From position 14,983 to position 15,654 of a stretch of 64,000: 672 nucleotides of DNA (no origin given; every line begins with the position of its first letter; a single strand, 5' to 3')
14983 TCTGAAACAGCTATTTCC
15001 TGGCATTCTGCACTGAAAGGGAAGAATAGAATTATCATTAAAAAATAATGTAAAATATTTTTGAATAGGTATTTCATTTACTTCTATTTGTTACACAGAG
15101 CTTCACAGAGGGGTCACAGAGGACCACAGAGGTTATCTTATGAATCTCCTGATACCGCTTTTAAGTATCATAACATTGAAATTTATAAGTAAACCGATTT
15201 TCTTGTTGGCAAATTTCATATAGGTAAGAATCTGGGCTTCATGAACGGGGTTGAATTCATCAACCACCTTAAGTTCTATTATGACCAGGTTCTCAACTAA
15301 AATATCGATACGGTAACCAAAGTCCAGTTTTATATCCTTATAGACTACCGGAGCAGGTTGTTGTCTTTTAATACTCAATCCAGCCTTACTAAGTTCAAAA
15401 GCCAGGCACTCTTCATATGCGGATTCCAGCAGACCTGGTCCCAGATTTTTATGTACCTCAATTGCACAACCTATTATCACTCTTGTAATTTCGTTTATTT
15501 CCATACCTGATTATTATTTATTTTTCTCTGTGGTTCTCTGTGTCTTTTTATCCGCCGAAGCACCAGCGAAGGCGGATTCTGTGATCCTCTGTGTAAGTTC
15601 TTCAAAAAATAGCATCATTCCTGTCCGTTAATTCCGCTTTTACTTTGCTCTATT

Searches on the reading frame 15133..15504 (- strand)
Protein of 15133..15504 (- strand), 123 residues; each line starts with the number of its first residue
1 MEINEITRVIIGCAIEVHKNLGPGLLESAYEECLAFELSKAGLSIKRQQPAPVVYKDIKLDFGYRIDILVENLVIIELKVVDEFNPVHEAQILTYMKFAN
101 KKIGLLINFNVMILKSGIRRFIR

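Call 13: search_protein_families(library=ncbifam, proteins=[window:15133-15504:-])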
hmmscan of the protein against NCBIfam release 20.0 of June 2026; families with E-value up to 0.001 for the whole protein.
window:15133-15504:- (123 aa): 1 family
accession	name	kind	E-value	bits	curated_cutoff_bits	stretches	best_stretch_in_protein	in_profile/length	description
TIGR04256.1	GxxExxY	subfamily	6.9e-45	152.2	35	1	5-122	1-116/116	GxxExxY protein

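Call 25: find_homologous_proteins(query=window:15136-15504:-, max_evalue=0.00001)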
Query window:15136-15504:- (123 aa): 8000 proteins with E <= 0.00001 among 8000 candidates; the best 120 are listed.
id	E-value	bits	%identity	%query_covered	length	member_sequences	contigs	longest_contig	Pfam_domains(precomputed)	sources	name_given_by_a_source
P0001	1.0e-72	259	100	100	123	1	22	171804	PF13366.13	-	-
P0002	1.6e-69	249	96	100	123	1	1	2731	PF13366.13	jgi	jgi:GxxExxY protein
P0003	5.6e-69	247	95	100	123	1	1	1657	PF13366.13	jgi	jgi:GxxExxY protein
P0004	1.2e-66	240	95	100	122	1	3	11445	PF13366.13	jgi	jgi:GxxExxY protein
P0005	8.7e-64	231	88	98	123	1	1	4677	PF13366.13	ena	-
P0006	4.0e-63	229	87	98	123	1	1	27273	PF13366.13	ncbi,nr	ncbi:MAG: GxxExxY protein [Bacteroidia bacterium]|nr:GxxExxY protein [Bacteroidia bacterium]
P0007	4.6e-63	228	86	99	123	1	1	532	PF13366.13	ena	-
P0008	5.9e-63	228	87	98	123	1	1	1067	PF13366.13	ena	-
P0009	2.0e-62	226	87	99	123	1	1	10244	PF13366.13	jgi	jgi:GxxExxY protein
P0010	2.4e-62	226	87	99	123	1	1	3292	PF13366.13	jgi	jgi:GxxExxY protein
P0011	4.9e-62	225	84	99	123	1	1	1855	PF13366.13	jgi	-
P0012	5.1e-62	225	84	99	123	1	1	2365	PF13366.13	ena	-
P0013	6.4e-62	225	86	99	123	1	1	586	PF13366.13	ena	-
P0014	6.6e-62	225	84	100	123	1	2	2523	PF13366.13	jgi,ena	jgi:GxxExxY protein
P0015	7.3e-62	224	86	99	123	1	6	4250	PF13366.13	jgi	jgi:GxxExxY protein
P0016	1.0e-61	224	84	99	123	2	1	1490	PF13366.13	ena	-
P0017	1.2e-61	224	83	99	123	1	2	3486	PF13366.13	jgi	jgi:GxxExxY protein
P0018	1.3e-61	224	84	99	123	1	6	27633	PF13366.13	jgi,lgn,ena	jgi:GxxExxY protein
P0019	1.3e-61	224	83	98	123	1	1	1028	PF13366.13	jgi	jgi:GxxExxY protein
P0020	1.5e-61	223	83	99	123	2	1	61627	PF13366.13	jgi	jgi:GxxExxY protein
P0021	1.8e-61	223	84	99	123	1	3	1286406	PF13366.13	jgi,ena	-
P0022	1.8e-61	223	87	98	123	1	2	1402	PF13366.13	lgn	-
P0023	2.0e-61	223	84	99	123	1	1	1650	PF13366.13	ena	-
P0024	3.2e-61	222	81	100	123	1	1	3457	PF13366.13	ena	-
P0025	4.3e-61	222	84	99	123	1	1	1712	PF13366.13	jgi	jgi:GxxExxY protein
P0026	4.7e-61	222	87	98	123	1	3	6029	PF13366.13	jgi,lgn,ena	jgi:GxxExxY protein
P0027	4.7e-61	222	85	99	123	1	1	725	PF13366.13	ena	-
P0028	4.9e-61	222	81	99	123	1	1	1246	PF13366.13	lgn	-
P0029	4.9e-61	222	82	99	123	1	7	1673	PF13366.13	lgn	-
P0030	5.1e-61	222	84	99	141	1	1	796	PF13366.13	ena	-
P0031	5.6e-61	222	83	98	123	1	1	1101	PF13366.13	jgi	jgi:GxxExxY protein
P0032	5.8e-61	222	84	99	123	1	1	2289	PF13366.13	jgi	jgi:GxxExxY protein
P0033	6.2e-61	221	84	98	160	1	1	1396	PF13366.13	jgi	jgi:GxxExxY protein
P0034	7.8e-61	221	84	99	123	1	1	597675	PF13366.13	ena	-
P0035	8.8e-61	221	84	99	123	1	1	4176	PF13366.13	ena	-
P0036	9.2e-61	221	81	99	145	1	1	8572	PF13366.13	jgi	jgi:GxxExxY protein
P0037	9.8e-61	221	83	99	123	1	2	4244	PF13366.13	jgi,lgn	jgi:GxxExxY protein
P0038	1.0e-60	221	84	99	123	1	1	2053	PF13366.13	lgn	-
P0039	1.3e-60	220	83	99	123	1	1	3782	PF13366.13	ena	-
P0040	1.4e-60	220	83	98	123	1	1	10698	PF13366.13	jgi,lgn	jgi:GxxExxY protein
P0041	1.6e-60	220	80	98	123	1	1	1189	PF13366.13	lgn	-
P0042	1.8e-60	220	83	99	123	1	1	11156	PF13366.13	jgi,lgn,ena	-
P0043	1.9e-60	220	84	99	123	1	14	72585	PF13366.13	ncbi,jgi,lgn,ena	jgi:GxxExxY protein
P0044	2.0e-60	220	84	100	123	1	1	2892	PF13366.13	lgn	-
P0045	2.0e-60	220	85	98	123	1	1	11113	PF13366.13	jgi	jgi:GxxExxY protein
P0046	2.2e-60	220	83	98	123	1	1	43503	PF13366.13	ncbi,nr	ncbi:MAG: GxxExxY protein [Bacteroidia bacterium]|nr:GxxExxY protein [Bacteroidia bacterium]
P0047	2.6e-60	219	82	99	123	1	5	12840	PF13366.13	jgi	jgi:GxxExxY protein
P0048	2.8e-60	219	82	99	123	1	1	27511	PF13366.13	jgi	jgi:GxxExxY protein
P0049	2.9e-60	219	84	99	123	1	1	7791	PF13366.13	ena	-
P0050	3.0e-60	219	81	99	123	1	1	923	PF13366.13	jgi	jgi:GxxExxY protein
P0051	3.1e-60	219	82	99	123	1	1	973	PF13366.13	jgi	jgi:GxxExxY protein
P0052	3.3e-60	219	81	99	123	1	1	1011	PF13366.13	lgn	-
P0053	3.6e-60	219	84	99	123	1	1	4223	PF13366.13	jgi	jgi:GxxExxY protein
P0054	3.8e-60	219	82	99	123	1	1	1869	PF13366.13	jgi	-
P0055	4.0e-60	219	80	99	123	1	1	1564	PF13366.13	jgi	jgi:GxxExxY protein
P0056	4.3e-60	219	84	98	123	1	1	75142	PF13366.13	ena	-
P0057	4.6e-60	219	81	99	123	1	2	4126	PF13366.13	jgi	jgi:GxxExxY protein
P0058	4.9e-60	219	81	99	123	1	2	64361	PF13366.13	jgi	jgi:GxxExxY protein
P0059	5.3e-60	218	82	99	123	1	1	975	PF13366.13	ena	-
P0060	5.8e-60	218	83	99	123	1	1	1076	PF13366.13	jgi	jgi:GxxExxY protein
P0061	5.9e-60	218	82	99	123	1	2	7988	PF13366.13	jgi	-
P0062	6.2e-60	218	82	99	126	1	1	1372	PF13366.13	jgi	-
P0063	6.8e-60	218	84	98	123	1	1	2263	PF13366.13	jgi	-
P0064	7.5e-60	218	81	99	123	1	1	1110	PF13366.13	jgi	jgi:GxxExxY protein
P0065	7.8e-60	218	81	99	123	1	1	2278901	PF13366.13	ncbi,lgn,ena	-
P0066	7.9e-60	218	84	98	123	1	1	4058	PF13366.13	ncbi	-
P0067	8.4e-60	218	85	98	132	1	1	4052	PF13366.13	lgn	-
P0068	8.5e-60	218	84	99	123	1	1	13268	PF13366.13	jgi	jgi:GxxExxY protein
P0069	8.6e-60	218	82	98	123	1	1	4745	PF13366.13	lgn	-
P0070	8.9e-60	218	82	98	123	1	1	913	PF13366.13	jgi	jgi:GxxExxY protein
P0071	9.0e-60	218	84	99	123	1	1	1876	PF13366.13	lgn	-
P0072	9.1e-60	218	83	98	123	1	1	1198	PF13366.13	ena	-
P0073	9.4e-60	218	80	98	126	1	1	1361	PF13366.13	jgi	jgi:GxxExxY protein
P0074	9.5e-60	218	80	98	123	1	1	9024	PF13366.13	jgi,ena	jgi:GxxExxY protein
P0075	9.8e-60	218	82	99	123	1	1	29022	PF13366.13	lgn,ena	-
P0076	1.0e-59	218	82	98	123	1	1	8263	PF13366.13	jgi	jgi:GxxExxY protein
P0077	1.1e-59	217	82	99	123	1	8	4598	PF13366.13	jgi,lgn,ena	-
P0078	1.2e-59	217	83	99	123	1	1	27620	PF13366.13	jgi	jgi:GxxExxY protein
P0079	1.2e-59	217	82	99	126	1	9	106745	PF13366.13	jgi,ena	-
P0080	1.4e-59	217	82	99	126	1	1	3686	PF13366.13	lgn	-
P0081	1.4e-59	217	80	99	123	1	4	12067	PF13366.13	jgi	jgi:GxxExxY protein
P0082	1.6e-59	217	81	100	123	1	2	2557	PF13366.13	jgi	jgi:GxxExxY protein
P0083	1.6e-59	217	81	99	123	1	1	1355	PF13366.13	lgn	-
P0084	1.8e-59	217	82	99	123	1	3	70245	PF13366.13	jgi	jgi:GxxExxY protein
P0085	1.8e-59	217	80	99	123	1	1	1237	PF13366.13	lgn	-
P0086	1.8e-59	217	82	99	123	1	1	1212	PF13366.13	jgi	jgi:GxxExxY protein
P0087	2.0e-59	217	80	99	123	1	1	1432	PF13366.13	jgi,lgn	jgi:GxxExxY protein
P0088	2.2e-59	216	81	98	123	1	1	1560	PF13366.13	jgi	jgi:GxxExxY protein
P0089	2.2e-59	216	82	98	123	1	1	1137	PF13366.13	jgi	-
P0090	2.4e-59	216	81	99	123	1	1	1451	PF13366.13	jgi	-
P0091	2.8e-59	216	82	99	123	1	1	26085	PF13366.13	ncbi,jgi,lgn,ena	ncbi:MAG: GxxExxY protein [Bacteroidales bacterium]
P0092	2.8e-59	216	82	98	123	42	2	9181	PF13366.13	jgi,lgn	jgi:GxxExxY protein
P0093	2.8e-59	216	81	98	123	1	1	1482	PF13366.13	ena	-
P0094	2.8e-59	216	81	98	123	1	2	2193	PF13366.13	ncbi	-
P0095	3.0e-59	216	81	98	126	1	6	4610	PF13366.13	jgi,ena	-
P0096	3.1e-59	216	84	99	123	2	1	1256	PF13366.13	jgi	-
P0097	3.4e-59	216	81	99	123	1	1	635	PF13366.13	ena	-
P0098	3.4e-59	216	83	98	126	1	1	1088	PF13366.13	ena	-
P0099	3.4e-59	216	81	99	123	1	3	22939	PF13366.13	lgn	-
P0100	3.8e-59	216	82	99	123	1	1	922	PF13366.13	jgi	jgi:GxxExxY protein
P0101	4.3e-59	216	81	98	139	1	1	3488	PF13366.13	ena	-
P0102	4.3e-59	216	82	98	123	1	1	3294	PF13366.13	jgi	jgi:GxxExxY protein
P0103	4.4e-59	215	83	98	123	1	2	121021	PF13366.13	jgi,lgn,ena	-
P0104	4.7e-59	215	78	100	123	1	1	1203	PF13366.13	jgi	jgi:GxxExxY protein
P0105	4.9e-59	215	83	98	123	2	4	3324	PF13366.13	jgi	-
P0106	4.9e-59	215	80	98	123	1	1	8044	PF13366.13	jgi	jgi:GxxExxY protein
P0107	5.0e-59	215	83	98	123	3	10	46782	PF13366.13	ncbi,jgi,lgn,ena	jgi:GxxExxY protein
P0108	5.0e-59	215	83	98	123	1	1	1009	PF13366.13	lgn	-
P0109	5.1e-59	215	82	98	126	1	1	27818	PF13366.13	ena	-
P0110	5.3e-59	215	84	99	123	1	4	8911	PF13366.13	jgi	-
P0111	5.5e-59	215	81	98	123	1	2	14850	PF13366.13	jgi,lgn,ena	jgi:GxxExxY protein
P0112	5.7e-59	215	81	98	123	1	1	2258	PF13366.13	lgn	-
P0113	6.0e-59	215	80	100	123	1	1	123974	PF13366.13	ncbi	ncbi:MAG: GxxExxY protein [bacterium]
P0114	6.0e-59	215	81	99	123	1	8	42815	PF13366.13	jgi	jgi:GxxExxY protein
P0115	6.8e-59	215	81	99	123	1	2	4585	PF13366.13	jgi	jgi:GxxExxY protein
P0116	6.9e-59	215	82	98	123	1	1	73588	PF13366.13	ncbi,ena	-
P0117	7.0e-59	215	81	99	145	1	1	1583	PF13366.13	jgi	-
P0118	7.2e-59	215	81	98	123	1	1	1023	PF13366.13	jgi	jgi:GxxExxY protein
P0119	7.2e-59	215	81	98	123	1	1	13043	PF13366.13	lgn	-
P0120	7.5e-59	215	83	98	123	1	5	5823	PF13366.13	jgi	jgi:GxxExxY protein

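Call 26: find_encoding_contigs(protein=P0001, flank=3000, max_places=10)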
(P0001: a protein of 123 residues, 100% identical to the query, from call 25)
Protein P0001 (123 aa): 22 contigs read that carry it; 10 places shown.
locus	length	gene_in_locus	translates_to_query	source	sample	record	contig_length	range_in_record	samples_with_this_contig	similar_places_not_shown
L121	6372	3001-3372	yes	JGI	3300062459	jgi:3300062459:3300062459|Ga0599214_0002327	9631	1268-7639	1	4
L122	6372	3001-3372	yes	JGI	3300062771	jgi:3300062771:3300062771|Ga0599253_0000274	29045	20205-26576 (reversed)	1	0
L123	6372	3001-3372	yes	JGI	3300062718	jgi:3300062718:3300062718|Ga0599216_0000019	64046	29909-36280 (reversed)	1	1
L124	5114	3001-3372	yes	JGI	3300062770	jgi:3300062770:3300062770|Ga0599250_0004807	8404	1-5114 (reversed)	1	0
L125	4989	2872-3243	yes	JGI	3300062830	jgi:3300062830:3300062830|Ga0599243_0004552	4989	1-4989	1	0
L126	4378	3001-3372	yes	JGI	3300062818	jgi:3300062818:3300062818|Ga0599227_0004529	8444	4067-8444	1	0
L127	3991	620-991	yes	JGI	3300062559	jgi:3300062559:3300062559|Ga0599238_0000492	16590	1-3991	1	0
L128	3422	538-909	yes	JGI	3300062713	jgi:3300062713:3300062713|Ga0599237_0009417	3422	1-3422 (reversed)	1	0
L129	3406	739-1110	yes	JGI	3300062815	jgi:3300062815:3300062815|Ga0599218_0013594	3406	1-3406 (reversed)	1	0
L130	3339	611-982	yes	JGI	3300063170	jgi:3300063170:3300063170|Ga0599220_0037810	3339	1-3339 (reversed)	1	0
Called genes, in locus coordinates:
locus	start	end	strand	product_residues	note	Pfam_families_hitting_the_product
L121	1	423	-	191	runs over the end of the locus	PF00406:ADK, PF13671:AAA_33 (weak), PF13207:AAA_17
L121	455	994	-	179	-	PF00156:Pribosyltran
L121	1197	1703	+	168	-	PF00731:AIRC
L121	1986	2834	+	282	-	-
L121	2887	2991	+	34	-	-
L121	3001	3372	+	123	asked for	PF13366:PDDEXK_3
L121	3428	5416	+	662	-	-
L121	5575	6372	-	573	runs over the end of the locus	PF01368:DHH, PF02272:DHHA1, PF17768:RecJ_OB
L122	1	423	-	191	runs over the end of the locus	PF00406:ADK, PF13671:AAA_33 (weak), PF13207:AAA_17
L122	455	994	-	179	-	PF00156:Pribosyltran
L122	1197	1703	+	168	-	PF00731:AIRC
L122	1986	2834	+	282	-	-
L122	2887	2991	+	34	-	-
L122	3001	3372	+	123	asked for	PF13366:PDDEXK_3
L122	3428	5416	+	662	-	-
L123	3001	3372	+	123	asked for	PF13366:PDDEXK_3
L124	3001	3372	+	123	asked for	PF13366:PDDEXK_3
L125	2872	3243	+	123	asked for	PF13366:PDDEXK_3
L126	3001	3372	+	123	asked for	PF13366:PDDEXK_3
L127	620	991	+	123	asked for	PF13366:PDDEXK_3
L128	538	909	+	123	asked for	PF13366:PDDEXK_3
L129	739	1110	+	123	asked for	PF13366:PDDEXK_3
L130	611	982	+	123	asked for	PF13366:PDDEXK_3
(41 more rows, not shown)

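Call 27: find_related_loci(query=P0001, collection=metagenome_contigs, flank=2500)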
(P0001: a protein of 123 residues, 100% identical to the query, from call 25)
Query P0001 (123 aa) in metagenome_contigs; peptide patterns used: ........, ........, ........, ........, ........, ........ (x = any residue, [..] = any of these).
436 stretches matched a pattern; 321 encode a relative of the query (tblastn E <= 1e-3); the best 80 are kept; 80 distinct loci.
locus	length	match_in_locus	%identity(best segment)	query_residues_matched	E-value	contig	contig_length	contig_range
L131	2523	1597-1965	84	1-123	5e-69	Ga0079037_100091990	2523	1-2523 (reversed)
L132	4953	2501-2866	84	1-122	5e-68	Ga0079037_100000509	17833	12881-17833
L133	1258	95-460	84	1-122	4e-72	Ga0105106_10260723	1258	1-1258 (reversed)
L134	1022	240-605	83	1-122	1e-72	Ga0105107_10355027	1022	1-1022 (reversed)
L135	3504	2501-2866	82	1-122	4e-67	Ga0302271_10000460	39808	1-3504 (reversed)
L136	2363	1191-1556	83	1-122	5e-68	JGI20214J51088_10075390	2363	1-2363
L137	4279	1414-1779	83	1-122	5e-67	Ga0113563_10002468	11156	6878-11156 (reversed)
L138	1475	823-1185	87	1-121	4e-70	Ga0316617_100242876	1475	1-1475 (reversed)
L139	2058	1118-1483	84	1-122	5e-68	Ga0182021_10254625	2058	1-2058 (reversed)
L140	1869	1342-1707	82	1-122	2e-68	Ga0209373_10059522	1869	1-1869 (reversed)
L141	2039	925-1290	82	1-122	1e-67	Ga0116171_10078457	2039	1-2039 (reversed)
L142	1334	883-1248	81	1-122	8e-70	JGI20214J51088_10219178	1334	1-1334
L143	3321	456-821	80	1-122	6e-66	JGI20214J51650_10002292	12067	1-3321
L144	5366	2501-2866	82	1-122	8e-66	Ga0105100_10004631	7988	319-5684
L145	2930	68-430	83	1-121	4e-66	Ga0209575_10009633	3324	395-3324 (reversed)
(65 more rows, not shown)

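Call 36: search_solved_structures(query=P0001, max_evalue=0.01, show_alignments=1)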
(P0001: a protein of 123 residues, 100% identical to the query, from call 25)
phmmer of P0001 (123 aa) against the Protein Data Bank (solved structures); distinct sequences matched with E-value up to 0.01: 0.

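Call 37: search_protein_families(library=pfam, proteins=[P0001])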
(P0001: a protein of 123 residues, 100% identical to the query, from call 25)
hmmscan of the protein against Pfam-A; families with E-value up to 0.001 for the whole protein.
P0001 (123 aa): 1 family
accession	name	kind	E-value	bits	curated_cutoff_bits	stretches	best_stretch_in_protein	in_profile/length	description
PF13366.12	PDDEXK_3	-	5.5e-43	146.5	22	1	5-121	2-117/117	PD-(D/E)XK nuclease superfamily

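Call 46: search_protein_families(library=padloc, proteins=[P0001], max_evalue=1)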
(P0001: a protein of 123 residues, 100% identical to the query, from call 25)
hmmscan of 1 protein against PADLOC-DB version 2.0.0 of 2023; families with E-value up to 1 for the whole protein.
P0001 (123 aa): 4 families
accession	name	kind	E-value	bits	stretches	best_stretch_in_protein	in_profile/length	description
PDLC01611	Cas4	-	0.00029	19.2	1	52-107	43-97/158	"CAS-I,CAS-II,CAS-III,CAS-IV,CAS-V,CAS-VI; acquisition_associated"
PDLC04813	PDC-S02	-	0.0022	15.9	1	37-102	42-105/175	-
PDLC01771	Cas4b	-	0.0024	16.1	1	53-101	49-94/162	-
PDLC04810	PDC-S02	-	0.013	12.8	1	71-102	257-287/355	-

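Call 47: search_dna_similar(query=P0001, collection=plasmids, mode=protein, max_evalue=0.00001, max_rows=40, rows=spread)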
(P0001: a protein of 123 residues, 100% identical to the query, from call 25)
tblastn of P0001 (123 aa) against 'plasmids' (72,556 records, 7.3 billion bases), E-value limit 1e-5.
Records with a match: 8; places in all: 9; records where one place covers at least 80% of the query: 8.
Best place of each record, by identity: <60% 8.
By first word of the organism name: Bernardetia 1; Bacteroides 1; Gemmatirosa 1; Sphingomonas 1; Persicobacter 1; Fusobacteria 1; Treponema 1; Prevotella 1.
By predicted mobility (MOB-suite, as given by PLSDB): non-mobilizable 8.
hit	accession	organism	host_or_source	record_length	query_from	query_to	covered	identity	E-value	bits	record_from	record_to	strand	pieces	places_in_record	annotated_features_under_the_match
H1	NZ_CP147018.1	Bernardetia sp. Wsw4-3y2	Red alga,Red algae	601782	1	122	99%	56.9%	8e-42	152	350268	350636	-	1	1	GxxExxY protein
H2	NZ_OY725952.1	Bacteroides finegoldii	-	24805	2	122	98%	54.5%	4e-37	139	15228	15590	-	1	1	GxxExxY protein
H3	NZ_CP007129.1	Gemmatirosa kalamazoonensis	-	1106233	1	122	99%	52.0%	7e-29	151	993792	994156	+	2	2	record has no annotation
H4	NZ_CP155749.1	Sphingomonas parapaucimobilis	Chinese cabbage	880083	2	122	98%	39.7%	2e-23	100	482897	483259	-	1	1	GxxExxY protein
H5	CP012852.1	Persicobacter sp. JZB09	cell culture,soil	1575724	1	115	93%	37.4%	9e-16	79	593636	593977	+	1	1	none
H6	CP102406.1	Fusobacteria bacterium ZRK30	pure culture,cold seep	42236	1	109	89%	38.5%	5e-15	76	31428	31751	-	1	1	GxxExxY protein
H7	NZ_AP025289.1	Treponema saccharophilum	-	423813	7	115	89%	37.6%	1e-14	75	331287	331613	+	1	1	GxxExxY protein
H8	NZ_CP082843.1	Prevotella nigrescens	-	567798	10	110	82%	37.6%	8e-16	79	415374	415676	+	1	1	GxxExxY protein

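Call 48: get_annotated_region(hit=H1, flank=600)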
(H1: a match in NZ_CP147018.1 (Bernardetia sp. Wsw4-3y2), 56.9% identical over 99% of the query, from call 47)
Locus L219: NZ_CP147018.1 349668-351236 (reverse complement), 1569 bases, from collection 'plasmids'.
description: Bernardetia sp. Wsw4-3y2 plasmid plasmd1, complete sequence
organism: Bernardetia sp. Wsw4-3y2 (NCBI taxid 3127471)
taxonomy: Bacteria; Bacteroidota; Cytophagia; Cytophagales; Bernardetiaceae; Bernardetia; Bernardetia sp. Wsw4-3y2
host: -; source: Red alga,Red algae; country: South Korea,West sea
typing (MOB-suite, as given by PLSDB): non-mobilizable
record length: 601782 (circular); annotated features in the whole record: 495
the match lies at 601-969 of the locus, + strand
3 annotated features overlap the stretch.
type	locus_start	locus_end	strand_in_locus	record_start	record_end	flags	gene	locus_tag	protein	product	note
CDS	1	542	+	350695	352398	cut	ade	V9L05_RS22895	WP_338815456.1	adenine deaminase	GO:0006168 - adenine salvage [Evidence IEA]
CDS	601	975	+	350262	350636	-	-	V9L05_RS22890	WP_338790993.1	GxxExxY protein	-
CDS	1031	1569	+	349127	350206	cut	-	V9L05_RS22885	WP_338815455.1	mannose-1-phosphate guanylyltransferase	-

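Call 49: get_annotated_region(hit=H2, flank=600)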
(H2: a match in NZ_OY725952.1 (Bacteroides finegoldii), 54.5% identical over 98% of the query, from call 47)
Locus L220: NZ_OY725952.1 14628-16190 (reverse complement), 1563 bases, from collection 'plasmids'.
description: Bacteroides finegoldii strain Bacteroides finegoldii TSDC17.2-1.1 plasmid 50, complete sequence
organism: Bacteroides finegoldii (NCBI taxid 338188)
taxonomy: Bacteria; Bacteroidota; Bacteroidia; Bacteroidales; Bacteroidaceae; Bacteroides; Bacteroides finegoldii
host: -; source: -; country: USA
typing (MOB-suite, as given by PLSDB): non-mobilizable
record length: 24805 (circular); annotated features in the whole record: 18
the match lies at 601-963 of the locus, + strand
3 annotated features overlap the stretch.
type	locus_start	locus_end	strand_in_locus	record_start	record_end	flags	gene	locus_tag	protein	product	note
CDS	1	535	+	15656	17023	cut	radA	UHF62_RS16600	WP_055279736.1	DNA repair protein RadA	GO:0006281 - DNA repair [Evidence IEA]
CDS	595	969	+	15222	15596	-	-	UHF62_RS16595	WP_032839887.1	GxxExxY protein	-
CDS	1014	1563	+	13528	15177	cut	-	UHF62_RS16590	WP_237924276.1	FAD-dependent protein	-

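Call 50: get_annotated_region(hit=H3, flank=600)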
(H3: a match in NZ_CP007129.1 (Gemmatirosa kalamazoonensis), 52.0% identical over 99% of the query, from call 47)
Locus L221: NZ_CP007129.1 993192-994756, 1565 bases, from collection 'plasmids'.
description: Gemmatirosa kalamazoonensis strain KBS708 plasmid 1, complete sequence
organism: Gemmatirosa kalamazoonensis (NCBI taxid 861299)
taxonomy: Bacteria; Gemmatimonadota; Gemmatimonadia; Gemmatimonadales; Gemmatimonadaceae; Gemmatirosa; Gemmatirosa kalamazoonensis
host: -; source: -; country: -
typing (MOB-suite, as given by PLSDB): non-mobilizable
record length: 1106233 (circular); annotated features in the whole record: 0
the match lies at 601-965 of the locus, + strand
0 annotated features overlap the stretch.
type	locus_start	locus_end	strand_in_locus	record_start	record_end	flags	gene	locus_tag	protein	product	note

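Call 51: get_annotated_region(hit=H4, flank=600)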
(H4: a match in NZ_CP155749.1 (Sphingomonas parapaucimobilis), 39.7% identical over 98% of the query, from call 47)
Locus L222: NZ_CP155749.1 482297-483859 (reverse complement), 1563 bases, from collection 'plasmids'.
description: Sphingomonas parapaucimobilis strain YK209 plasmid unnamed1, complete sequence
organism: Sphingomonas parapaucimobilis (NCBI taxid 28213)
taxonomy: Bacteria; Pseudomonadota; Alphaproteobacteria; Sphingomonadales; Sphingomonadaceae; Sphingomonas; Sphingomonas parapaucimobilis
host: -; source: Chinese cabbage; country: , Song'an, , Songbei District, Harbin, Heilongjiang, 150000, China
typing (MOB-suite, as given by PLSDB): non-mobilizable
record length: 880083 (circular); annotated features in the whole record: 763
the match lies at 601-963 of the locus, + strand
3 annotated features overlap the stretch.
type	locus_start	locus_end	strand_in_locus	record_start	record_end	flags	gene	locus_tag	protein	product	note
CDS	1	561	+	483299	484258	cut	fabD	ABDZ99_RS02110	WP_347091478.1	ACP S-malonyltransferase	GO:0006633 - fatty acid biosynthetic process [Evidence IEA]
CDS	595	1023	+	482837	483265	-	-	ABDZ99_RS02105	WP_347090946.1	GxxExxY protein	-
CDS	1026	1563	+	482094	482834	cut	fabG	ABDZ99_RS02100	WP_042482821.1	3-oxoacyl-[acyl-carrier-protein] reductase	GO:0006633 - fatty acid biosynthetic process [Evidence IEA]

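Call 52: get_annotated_region(hit=H5, flank=600)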
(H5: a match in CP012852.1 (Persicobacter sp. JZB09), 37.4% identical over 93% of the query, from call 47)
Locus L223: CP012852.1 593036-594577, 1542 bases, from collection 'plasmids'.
description: Persicobacter sp. JZB09 plasmid JZB09-Plasmid1, complete sequence
organism: Persicobacter sp. JZB09 (NCBI taxid 1085624)
taxonomy: Bacteria; Bacteroidota; Cytophagia; Cytophagales; Persicobacteraceae; Persicobacter; Persicobacter sp. JZB09
host: -; source: cell culture,soil; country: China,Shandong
typing (MOB-suite, as given by PLSDB): non-mobilizable
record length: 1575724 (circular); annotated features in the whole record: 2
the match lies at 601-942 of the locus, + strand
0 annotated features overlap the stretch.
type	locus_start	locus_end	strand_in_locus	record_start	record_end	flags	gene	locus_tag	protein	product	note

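Call 53: get_annotated_region(hit=H6, flank=600)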
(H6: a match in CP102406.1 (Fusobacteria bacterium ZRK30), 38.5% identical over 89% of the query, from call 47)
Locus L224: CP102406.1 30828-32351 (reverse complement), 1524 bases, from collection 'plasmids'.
description: Fusobacteria bacterium ZRK30 plasmid pZRK30-1, complete sequence
organism: Fusobacteria bacterium ZRK30 (NCBI taxid 2970471)
taxonomy: Bacteria; Fusobacteriota; ; ; ; ; Fusobacteria bacterium ZRK30
host: -; source: pure culture,cold seep; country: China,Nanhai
typing (MOB-suite, as given by PLSDB): non-mobilizable
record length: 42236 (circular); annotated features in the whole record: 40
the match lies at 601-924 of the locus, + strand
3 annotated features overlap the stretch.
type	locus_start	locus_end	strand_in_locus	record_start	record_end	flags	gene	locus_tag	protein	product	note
CDS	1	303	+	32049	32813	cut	-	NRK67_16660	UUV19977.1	ATP-binding protein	-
CDS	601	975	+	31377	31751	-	-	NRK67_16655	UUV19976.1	GxxExxY protein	-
CDS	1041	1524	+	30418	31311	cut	-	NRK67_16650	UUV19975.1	metal-dependent hydrolase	-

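Call 54: get_annotated_region(hit=H7, flank=600)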
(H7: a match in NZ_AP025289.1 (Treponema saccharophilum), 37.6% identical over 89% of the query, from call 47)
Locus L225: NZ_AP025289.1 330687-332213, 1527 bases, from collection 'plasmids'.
description: Treponema saccharophilum strain JCM 32279 plasmid pTS1, complete sequence
organism: Treponema saccharophilum (NCBI taxid 165)
taxonomy: Bacteria; Spirochaetota; Spirochaetia; Spirochaetales; Treponemataceae; Treponema; Treponema saccharophilum
host: -; source: -; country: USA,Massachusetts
typing (MOB-suite, as given by PLSDB): non-mobilizable
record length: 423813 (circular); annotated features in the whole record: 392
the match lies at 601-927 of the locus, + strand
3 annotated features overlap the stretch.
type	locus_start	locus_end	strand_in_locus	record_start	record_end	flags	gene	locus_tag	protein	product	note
CDS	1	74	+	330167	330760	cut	-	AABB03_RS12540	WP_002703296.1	hypothetical protein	-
CDS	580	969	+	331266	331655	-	-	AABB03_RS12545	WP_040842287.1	GxxExxY protein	-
CDS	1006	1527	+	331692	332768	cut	-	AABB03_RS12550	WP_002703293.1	Fic family protein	-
